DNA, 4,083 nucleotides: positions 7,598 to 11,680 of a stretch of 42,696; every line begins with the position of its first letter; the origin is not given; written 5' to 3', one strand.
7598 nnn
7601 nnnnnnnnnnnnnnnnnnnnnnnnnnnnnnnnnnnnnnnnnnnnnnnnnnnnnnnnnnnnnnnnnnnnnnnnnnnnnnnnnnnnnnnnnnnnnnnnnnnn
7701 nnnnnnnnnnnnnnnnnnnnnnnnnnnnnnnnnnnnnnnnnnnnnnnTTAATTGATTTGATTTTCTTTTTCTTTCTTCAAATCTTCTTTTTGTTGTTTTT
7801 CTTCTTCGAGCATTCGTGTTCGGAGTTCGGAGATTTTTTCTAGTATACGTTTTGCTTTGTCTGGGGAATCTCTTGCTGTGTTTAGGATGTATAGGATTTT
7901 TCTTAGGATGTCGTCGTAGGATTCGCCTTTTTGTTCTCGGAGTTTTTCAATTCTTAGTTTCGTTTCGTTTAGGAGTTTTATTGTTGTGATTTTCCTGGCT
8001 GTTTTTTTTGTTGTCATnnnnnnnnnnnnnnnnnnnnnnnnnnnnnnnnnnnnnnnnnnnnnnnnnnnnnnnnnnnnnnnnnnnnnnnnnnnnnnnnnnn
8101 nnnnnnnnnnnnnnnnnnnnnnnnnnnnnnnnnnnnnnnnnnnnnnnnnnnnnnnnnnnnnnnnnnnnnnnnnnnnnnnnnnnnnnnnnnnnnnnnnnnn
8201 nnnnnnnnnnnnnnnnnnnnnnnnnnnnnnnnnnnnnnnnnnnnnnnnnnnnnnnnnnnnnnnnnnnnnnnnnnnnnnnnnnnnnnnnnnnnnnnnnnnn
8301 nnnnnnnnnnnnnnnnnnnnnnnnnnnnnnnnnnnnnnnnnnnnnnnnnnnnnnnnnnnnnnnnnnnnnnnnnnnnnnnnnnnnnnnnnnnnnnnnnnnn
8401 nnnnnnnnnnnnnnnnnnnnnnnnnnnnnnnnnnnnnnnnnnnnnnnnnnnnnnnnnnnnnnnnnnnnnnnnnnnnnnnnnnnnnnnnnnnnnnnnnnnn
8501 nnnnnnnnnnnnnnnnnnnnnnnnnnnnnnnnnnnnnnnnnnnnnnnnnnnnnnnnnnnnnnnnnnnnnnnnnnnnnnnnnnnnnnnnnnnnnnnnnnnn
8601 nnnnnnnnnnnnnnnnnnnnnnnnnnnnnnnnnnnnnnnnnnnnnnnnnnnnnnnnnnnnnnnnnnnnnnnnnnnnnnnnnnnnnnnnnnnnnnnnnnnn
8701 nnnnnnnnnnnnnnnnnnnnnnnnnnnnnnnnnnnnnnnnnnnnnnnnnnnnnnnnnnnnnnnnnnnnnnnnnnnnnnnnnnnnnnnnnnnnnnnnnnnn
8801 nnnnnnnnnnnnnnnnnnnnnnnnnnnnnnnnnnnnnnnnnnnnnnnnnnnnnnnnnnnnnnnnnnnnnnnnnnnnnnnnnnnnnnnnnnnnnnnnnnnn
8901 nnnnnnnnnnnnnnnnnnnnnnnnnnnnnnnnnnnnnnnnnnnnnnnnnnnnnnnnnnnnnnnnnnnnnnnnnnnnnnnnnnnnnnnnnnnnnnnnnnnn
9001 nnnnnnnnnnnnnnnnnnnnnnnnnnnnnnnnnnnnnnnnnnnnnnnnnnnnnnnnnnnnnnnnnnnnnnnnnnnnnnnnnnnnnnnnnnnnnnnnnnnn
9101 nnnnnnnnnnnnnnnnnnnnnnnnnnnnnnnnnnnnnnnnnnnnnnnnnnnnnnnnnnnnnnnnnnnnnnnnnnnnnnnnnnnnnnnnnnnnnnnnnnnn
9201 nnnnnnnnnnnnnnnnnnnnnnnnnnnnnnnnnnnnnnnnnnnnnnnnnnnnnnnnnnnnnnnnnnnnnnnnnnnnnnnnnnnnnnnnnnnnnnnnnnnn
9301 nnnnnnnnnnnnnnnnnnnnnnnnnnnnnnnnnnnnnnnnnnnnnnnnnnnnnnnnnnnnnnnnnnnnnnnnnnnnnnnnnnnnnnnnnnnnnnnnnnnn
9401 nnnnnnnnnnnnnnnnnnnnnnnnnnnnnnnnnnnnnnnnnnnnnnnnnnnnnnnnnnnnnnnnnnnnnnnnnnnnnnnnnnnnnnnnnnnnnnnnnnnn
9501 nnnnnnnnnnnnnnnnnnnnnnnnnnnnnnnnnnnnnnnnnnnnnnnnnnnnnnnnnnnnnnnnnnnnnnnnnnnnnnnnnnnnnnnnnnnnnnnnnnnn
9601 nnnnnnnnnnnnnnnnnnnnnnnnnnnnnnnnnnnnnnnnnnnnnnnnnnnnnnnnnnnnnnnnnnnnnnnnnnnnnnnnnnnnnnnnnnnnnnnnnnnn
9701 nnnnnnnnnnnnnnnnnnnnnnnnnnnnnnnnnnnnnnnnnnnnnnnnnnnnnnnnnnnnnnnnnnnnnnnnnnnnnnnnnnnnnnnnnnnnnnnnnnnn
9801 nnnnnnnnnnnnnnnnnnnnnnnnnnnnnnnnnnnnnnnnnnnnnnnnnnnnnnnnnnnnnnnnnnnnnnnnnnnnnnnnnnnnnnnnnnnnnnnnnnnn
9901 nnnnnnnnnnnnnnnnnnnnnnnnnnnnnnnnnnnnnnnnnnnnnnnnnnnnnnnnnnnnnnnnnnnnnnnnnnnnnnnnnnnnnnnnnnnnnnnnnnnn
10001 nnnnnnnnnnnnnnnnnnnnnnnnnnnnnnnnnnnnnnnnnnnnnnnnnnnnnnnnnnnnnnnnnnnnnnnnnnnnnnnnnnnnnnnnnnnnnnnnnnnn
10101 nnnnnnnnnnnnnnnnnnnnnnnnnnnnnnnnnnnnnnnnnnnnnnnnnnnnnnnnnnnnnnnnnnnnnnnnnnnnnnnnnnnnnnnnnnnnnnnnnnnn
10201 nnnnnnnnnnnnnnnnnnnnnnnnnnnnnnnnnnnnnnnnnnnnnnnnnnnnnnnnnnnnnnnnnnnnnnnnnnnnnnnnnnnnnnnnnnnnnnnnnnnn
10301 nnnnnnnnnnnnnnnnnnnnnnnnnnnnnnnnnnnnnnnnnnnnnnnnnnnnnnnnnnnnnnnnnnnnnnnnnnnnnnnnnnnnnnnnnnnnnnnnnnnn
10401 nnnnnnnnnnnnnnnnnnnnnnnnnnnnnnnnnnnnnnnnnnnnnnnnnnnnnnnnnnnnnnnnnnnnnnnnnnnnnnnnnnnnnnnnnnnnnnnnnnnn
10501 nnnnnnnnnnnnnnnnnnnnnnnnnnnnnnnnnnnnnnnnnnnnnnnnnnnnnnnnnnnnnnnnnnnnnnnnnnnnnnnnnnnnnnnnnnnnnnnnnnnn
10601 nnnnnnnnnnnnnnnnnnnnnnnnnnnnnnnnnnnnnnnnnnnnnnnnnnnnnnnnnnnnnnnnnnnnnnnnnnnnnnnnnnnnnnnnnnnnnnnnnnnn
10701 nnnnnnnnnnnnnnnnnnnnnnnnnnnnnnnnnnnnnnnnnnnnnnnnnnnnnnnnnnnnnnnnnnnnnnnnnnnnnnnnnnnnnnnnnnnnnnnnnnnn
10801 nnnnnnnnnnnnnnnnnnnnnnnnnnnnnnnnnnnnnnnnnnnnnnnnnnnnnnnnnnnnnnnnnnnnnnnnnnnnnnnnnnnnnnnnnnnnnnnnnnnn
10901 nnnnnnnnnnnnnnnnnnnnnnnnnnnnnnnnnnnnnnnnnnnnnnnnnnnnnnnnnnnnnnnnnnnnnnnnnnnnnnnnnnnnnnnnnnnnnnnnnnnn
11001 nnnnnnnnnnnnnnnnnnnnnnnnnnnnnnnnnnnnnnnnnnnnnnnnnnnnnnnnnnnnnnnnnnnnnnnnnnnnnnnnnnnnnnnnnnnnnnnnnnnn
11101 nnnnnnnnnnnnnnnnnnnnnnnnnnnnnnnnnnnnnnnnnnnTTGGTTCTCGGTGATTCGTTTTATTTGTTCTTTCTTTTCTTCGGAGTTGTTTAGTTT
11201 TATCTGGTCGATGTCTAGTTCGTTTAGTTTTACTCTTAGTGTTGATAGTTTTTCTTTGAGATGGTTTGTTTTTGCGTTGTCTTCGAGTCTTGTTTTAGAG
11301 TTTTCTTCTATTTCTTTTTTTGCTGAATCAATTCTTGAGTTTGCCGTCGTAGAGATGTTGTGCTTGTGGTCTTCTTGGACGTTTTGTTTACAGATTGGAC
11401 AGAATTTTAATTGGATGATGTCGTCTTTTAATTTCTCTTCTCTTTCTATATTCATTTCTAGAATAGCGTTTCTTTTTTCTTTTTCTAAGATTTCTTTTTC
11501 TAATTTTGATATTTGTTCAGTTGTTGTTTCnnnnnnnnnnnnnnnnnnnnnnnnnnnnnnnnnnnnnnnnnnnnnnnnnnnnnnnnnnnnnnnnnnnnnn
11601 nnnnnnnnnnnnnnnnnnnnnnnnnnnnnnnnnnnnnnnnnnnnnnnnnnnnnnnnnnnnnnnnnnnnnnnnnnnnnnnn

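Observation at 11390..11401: SMC-type heads joined by a coiled coil with a Rad50-like CPIC zinc hook at the exact midpoint, and no hinge domain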

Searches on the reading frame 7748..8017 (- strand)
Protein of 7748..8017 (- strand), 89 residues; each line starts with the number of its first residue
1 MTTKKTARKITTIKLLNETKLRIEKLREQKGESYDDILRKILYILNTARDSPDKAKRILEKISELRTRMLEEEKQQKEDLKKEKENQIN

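Call 101: search_protein_families(library=pfam, proteins=[window:7748-8017:-], max_evalue=0.001)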
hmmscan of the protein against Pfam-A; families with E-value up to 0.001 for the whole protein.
window:7748-8017:- (89 aa): 1 family
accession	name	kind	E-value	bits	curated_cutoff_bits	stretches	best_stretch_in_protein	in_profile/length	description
PF24434.1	DUF7557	-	2.3e-06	27.4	25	1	11-42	2-32/45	Family of unknown function (DUF7557)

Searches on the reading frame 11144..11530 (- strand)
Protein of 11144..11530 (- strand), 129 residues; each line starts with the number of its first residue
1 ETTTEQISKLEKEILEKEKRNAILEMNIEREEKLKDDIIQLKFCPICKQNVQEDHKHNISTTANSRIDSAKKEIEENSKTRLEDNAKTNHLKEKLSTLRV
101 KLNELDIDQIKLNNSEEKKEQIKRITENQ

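Call 19: search_protein_families(library=pfam, proteins=[window:11144-11530:-], max_evalue=10)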
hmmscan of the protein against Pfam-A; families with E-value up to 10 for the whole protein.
seq(129 aa): 8 families
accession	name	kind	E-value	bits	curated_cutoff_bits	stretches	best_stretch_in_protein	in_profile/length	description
PF04423.19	Rad50_zn_hook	-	0.041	14.1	24.3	1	44-74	22-52/52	Rad50 zinc hook motif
PF15593.11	Imm42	-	0.049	14.6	27.2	1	12-79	35-102/162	Immunity protein 42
PF14768.12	RPA_interact_C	-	0.07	14.1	25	1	43-90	1-47/80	Replication protein A interacting C-terminal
PF21710.3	Spt6_S1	-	0.11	13.2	27.5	1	51-118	24-88/91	Spt6, S1/OB domain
PF12208.14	DUF3601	-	0.22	12.2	22.3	1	91-124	39-72/79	Domain of unknown function (DUF3601)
PF17118.11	DUF5105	-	0.24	11.6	30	1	3-124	66-186/189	Domain of unknown function (DUF5105)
PF00937.23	CoV_nucleocap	-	0.49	9.9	30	1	30-125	110-205/342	Coronavirus nucleocapsid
PF10288.14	CTU2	-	0.58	11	27.9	1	33-90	39-91/110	Cytoplasmic tRNA 2-thiolation protein 2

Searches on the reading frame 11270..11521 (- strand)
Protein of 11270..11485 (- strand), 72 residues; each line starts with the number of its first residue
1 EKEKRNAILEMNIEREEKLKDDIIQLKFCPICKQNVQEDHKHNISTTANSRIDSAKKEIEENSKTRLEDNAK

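Call 19: search_protein_families(library=pfam, proteins=[window:11270-11485:-], max_evalue=10)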
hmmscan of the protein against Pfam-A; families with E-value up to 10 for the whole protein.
seq(72 aa): 3 families
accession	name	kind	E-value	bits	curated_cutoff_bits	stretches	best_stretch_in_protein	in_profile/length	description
PF04423.19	Rad50_zn_hook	-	0.0056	16.9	24.3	1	29-59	22-52/52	Rad50 zinc hook motif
PF10288.14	CTU2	-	0.03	15.2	27.9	1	18-65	30-81/110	Cytoplasmic tRNA 2-thiolation protein 2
PF15593.11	Imm42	-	0.12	13.3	27.2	1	2-64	40-102/162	Immunity protein 42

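Call 48: search_solved_structures(query=A2, max_evalue=10, show_alignments=4)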
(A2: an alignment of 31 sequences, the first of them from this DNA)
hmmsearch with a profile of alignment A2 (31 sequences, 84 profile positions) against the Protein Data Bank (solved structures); distinct sequences matched with E-value up to 10: 36.
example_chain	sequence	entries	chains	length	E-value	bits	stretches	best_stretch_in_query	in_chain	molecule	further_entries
1l8d_A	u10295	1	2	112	4.1e-06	30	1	5-83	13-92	DNA double-strand break repair rad50 ATPase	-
6zff_A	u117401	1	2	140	1.2e-05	28.4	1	5-83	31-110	DNA double-strand break repair Rad50 ATPase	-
4etp_B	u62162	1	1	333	0.011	19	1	3-34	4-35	Spindle pole body-associated protein VIK1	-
1jm7_A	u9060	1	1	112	0.027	17.7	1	39-51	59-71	BREAST CANCER TYPE 1 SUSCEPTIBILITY PROTEIN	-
8grq_K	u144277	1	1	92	0.03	17.6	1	39-51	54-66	Breast cancer type 1 susceptibility protein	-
7lyb_M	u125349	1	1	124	0.033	17.4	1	39-51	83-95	Isoform 7 of Breast cancer type 1 susceptibility protein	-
5gox_A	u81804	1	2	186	0.036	17.3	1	4-83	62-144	DNA repair protein RAD50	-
3w92_A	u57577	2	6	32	0.068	16.4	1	5-33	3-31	Thioester coiled coil peptide | Coiled coil peptide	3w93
6yaz_A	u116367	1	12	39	0.069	16.4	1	3-37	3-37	CC-Type2-(TaId)5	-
3w8v_A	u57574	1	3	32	0.074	16.3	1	5-33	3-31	GCN4n coiled coil peptide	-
5fv8_A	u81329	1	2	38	0.077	16.2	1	3-34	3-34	FOSW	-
8v0d_B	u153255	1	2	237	0.094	16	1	15-47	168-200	Ubch5B-RING3 of MIB1 fusion protein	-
2ect_A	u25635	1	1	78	0.14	15.4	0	37-49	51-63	RING finger protein 126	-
2xeu_A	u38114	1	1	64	0.16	15.3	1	28-53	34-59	RING FINGER PROTEIN 4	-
3ng2_A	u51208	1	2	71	0.24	14.7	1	28-53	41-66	RING finger protein 4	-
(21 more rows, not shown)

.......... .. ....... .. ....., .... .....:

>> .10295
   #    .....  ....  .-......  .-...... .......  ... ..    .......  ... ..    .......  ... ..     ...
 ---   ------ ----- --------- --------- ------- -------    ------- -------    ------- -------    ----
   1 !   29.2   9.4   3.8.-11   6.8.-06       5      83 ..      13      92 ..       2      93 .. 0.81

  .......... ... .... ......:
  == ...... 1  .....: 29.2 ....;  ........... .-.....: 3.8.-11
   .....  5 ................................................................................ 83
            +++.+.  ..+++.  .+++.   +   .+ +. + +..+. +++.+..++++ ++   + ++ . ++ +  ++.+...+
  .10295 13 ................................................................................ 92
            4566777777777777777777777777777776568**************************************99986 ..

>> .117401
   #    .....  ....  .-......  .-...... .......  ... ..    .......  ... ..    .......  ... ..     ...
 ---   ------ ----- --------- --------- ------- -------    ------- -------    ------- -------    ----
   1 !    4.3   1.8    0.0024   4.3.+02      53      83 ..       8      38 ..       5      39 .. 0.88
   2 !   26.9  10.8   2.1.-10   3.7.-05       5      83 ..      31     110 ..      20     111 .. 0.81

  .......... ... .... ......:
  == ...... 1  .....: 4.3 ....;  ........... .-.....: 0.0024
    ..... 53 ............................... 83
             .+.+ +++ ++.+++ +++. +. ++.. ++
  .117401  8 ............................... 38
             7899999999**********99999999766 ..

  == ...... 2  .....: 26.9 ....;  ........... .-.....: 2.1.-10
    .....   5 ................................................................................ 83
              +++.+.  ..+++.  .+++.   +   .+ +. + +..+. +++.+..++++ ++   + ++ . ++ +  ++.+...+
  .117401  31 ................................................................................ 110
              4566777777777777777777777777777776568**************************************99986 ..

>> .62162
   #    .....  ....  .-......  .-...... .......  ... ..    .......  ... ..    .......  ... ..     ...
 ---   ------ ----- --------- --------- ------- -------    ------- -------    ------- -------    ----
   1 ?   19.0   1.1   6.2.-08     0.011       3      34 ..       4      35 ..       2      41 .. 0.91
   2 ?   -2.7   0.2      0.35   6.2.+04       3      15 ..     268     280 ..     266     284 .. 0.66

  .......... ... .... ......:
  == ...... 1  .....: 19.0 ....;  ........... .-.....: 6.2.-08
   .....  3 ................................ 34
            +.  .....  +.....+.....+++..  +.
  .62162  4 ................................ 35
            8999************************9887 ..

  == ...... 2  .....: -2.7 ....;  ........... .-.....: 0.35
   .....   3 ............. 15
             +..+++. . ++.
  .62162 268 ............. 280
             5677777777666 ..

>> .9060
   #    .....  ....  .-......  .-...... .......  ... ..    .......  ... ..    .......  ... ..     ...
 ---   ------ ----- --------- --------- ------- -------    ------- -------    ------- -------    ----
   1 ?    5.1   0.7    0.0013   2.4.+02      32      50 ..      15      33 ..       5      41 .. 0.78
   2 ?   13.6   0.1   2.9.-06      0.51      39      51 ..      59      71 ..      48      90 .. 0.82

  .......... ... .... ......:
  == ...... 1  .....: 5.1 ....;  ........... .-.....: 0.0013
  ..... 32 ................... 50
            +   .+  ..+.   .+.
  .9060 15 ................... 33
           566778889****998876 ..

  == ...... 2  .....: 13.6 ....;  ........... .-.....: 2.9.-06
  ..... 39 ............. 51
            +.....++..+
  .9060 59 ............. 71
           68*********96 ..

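Call 49: search_protein_families(library=pfam, alignment_id=A2, max_evalue=1)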
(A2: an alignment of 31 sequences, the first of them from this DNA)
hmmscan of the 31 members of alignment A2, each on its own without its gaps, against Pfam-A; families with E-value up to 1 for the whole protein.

A. member 1, seq(84 aa): 4 families
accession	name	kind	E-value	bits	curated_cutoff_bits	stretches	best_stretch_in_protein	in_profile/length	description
PF04423.19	Rad50_zn_hook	-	0.016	15.4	24.3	1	41-71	22-52/52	Rad50 zinc hook motif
PF15593.11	Imm42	-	0.032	15.2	27.2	1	9-76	35-102/162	Immunity protein 42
PF05701.16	WEMBL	-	0.044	13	35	1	2-75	233-306/562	Weak chloroplast movement under blue light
PF10288.14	CTU2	-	0.11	13.4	27.9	1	30-77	30-81/110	Cytoplasmic tRNA 2-thiolation protein 2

B. families by the number of members that match (of 31 scanned): 108 families (the first 25 are shown)
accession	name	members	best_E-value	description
PF04423.19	Rad50_zn_hook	27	4.3e-08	Rad50 zinc hook motif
PF23145.1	Zf_2nd_IFT121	10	0.0054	IFT121, second zinc finger domain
PF05605.18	zf-Di19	6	0.0042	Drought induced 19 protein (Di19), zinc-binding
PF14447.12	Prok-RING_4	4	0.0015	Prokaryotic RING finger family 4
PF10288.14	CTU2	4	0.019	Cytoplasmic tRNA 2-thiolation protein 2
PF25588.1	DUF7934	3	0.005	Family of unknown function (DUF7934)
PF07209.17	DUF1415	3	0.011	Protein of unknown function (DUF1415)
PF21936.2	Pcf11_C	3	0.015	Pcf11, C-terminal domain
PF01927.22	Mut7-C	3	0.026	Mut7-C RNAse domain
PF24921.1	RING_XB3-XBAT31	3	0.029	E3 ubiquitin-protein ligase XB3/XBAT31 RING finger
PF23208.1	zf_C2H2_ZNF598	3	0.1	ZNF598 C2H2 zinc finger domain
PF01920.25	Prefoldin_2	2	0.041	Prefoldin subunit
PF22114.2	NUP120_helical_2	2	0.042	Nucleoporin NUP120, helical domain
PF10046.14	BLOC1_2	2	0.078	Biogenesis of lysosome-related organelles complex-1 subunit 2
PF14005.11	YpjP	2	0.098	YpjP-like protein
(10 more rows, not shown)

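Call 70: predict_structure(alignment_id=A2)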
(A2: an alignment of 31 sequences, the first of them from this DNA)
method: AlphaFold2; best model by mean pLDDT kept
length: 84 residues; sequences in the alignment: 31
mean_pLDDT: 94.9   pTM: 0.76
mean pLDDT of the five models: 94.9, 94.5, 93.9, 93.7, 93.0
residues with pLDDT >= 90: 78; 70-90: 6; 50-70: 0; < 50: 0
segments of 3 or more residues with pLDDT < 50: none
pLDDT, mean of each block of 10 residues (from residue 1): 96 98 97 91 90 92 98 97 95
secondary structure, 60 per line:
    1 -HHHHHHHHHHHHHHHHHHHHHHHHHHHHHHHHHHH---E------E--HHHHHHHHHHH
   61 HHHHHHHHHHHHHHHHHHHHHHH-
elements in order: H2-36 H50-83

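Call 75: fold_search(model_id=the predicted structure, library=pdb)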
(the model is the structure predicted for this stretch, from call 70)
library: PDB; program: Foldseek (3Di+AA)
matches with E <= 10: 279; with E <= 0.001: 0
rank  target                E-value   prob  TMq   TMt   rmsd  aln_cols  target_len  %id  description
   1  1l8d_B                6.7e-02  1.00  0.82  0.69   2.4        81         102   15  Rad50 coiled-coil Zn hook (released 2002-08-28)
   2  1l8d_A                1.4e-01  1.00  0.81  0.68   2.4        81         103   15  Rad50 coiled-coil Zn hook (released 2002-08-28)
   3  5n6x_B                4.9e-01  0.60  0.41  0.11   6.7        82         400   17  Crystal structure of the Legionella effector WipA (released 2017-04-19)
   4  3vbb_E                5.9e-01  0.75  0.52  0.13   6.4        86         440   15  Crystal Structure of Seryl-tRNA Synthetase from Human at 2.9 angstroms (released 2012-02-29)
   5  4rqf_A                6.7e-01  0.94  0.69  0.15   5.4        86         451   14  human Seryl-tRNA synthetase dimer complexed with one molecule of tRNAsec (released 2015-11-04)
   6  6nr8_6                7.5e-01  0.94  0.71  0.60   5.4        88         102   17  hTRiC-hPFD Class6 (released 2019-06-19)
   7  2zdi_B                9.6e-01  0.96  0.75  0.60   5.1        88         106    9  Crystal structure of Prefoldin from Pyrococcus horikoshii OT3 (released 2008-02-05)
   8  3ter_B                9.6e-01  0.54  0.48  0.36   5.7        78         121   13  Crystal structure of SOAR domain with Inhibition helix from C. elegans (released 2012-04-11)
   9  9div_B                1.0e+00  0.97  0.72  0.46   2.6        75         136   13  The crystal structure of de novo designed ChuA binding protein C8 (released 2025-05-21)
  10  3aei_A                1.0e+00  0.94  0.69  0.63   5.4        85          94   18  Crystal structure of the prefoldin beta2 subunit from Thermococcus strain KS-1 (released 2010-05-19)
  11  2f1m_A                1.0e+00  0.25  0.34  0.13   8.1        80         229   15  Conformational flexibility in the multidrug efflux system protein AcrA (released 2006-03-21)
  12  3ter_A                1.1e+00  0.51  0.48  0.37   5.6        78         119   13  Crystal structure of SOAR domain with Inhibition helix from C. elegans (released 2012-04-11)
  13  2f1m_D                1.1e+00  0.23  0.34  0.14   8.1        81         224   15  Conformational flexibility in the multidrug efflux system protein AcrA (released 2006-03-21)
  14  2zdi_A                1.2e+00  0.91  0.72  0.61   5.2        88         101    9  Crystal structure of Prefoldin from Pyrococcus horikoshii OT3 (released 2008-02-05)
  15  2f1m_B                1.2e+00  0.21  0.32  0.13   8.1        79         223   15  Conformational flexibility in the multidrug efflux system protein AcrA (released 2006-03-21)
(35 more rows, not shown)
